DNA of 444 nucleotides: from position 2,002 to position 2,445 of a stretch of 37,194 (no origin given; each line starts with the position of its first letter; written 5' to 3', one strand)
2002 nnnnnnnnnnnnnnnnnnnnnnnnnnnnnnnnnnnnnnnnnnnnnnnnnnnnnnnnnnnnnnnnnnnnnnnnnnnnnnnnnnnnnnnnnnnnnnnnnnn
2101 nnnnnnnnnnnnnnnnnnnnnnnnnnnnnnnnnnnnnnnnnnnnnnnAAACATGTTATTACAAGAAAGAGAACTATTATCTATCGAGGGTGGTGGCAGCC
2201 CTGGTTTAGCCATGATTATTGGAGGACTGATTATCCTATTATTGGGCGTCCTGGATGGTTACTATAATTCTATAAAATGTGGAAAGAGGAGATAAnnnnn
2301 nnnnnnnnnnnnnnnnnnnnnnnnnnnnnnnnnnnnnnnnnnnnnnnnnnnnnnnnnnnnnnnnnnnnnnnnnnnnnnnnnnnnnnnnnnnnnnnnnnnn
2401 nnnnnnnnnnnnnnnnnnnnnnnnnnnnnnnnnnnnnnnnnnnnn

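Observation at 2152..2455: Two unannotated double-glycine-leader peptide genes (candidate two-peptide bacteriocin or pheromone pair) directly after the C39 ABC exporter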

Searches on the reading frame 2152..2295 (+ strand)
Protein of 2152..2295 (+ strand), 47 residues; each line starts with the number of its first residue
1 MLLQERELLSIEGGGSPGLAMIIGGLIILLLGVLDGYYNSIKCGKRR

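Call 4: search_protein_families(library=ncbifam, proteins=[window:2152-2295:+], max_evalue=1)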
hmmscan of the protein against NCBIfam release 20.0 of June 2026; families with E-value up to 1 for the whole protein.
window:2152-2295:+ (47 aa): 2 families
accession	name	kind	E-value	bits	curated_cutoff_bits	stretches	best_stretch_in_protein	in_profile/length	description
TIGR03949.1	bact_IIb_cerein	subfamily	4.3e-06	26.4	21.5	1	3-32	4-34/45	class IIb bacteriocin, lactobin A/cerein 7B family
NF038034.1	lactGbeta_entB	subfamily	0.1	12.9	37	0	3-36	1-35/38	lactococcin G-beta/enterocin 1071B family bacteriocin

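Call 5: search_protein_families(library=pfam, proteins=[window:2152-2295:+], max_evalue=1)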
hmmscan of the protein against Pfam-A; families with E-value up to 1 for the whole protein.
window:2152-2295:+ (47 aa): 1 family
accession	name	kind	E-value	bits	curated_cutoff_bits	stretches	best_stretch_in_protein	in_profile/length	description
PF24267.1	HVO_1552_C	-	0.089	13.4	27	1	14-34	72-92/98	HVO_1552, C-terminal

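Call 11: find_homologous_proteins(query=window:2152-2295:+, max_evalue=10)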
Query window:2152-2295:+ (47 aa): 1 proteins with E <= 10 among 1 candidates.
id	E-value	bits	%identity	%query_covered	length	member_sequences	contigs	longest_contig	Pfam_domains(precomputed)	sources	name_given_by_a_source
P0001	3.5e-21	91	100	100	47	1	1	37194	-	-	-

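Call 13: find_encoding_contigs(protein=P0001, flank=10000)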
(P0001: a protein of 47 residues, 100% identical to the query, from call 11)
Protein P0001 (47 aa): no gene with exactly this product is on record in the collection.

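Call 47: search_protein_families(library=ncbifam, alignment_id=A2, max_evalue=0.1)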
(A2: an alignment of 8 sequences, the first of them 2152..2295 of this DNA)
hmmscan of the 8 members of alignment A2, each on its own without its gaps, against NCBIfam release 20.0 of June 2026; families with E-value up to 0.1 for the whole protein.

A. member 1, window:2152-2295:+ (47 aa): 1 family
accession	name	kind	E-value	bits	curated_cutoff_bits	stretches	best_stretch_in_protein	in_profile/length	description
TIGR03949.1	bact_IIb_cerein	subfamily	4.3e-06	26.4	21.5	1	3-32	4-34/45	class IIb bacteriocin, lactobin A/cerein 7B family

B. families by the number of members that match (of 8 scanned): 6 families
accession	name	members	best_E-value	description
TIGR03949.1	bact_IIb_cerein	6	1.4e-06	class IIb bacteriocin, lactobin A/cerein 7B family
NF038034.1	lactGbeta_entB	4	0.0021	lactococcin G-beta/enterocin 1071B family bacteriocin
NF000539.0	plantaricin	1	0.012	plantaricin C family lantibiotic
NF053813.1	MFS_TcaB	1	0.015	putative multidrug effflux MFS transporter TcaB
NF033215.1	BlpC_Streptocco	1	0.052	quorum-sensing system pheromone BlpC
NF002453.0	PRK01636.1-1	1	0.056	fluoride efflux transporter CrcB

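Call 59: search_solved_structures(query=A2, max_evalue=10)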
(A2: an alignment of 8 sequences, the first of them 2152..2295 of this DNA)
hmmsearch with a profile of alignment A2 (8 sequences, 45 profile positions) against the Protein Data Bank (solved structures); distinct sequences matched with E-value up to 10: 3.
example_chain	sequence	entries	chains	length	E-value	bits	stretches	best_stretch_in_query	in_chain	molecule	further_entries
1ry3_A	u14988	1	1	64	0.32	14.3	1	2-18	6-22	Bacteriocin carnobacteriocin B2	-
9lt4_i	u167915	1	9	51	0.86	12.9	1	3-30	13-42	Light-harvesting protein B-800-850 beta chain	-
7s5j_B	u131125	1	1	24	1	12.7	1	2-19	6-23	CtA peptide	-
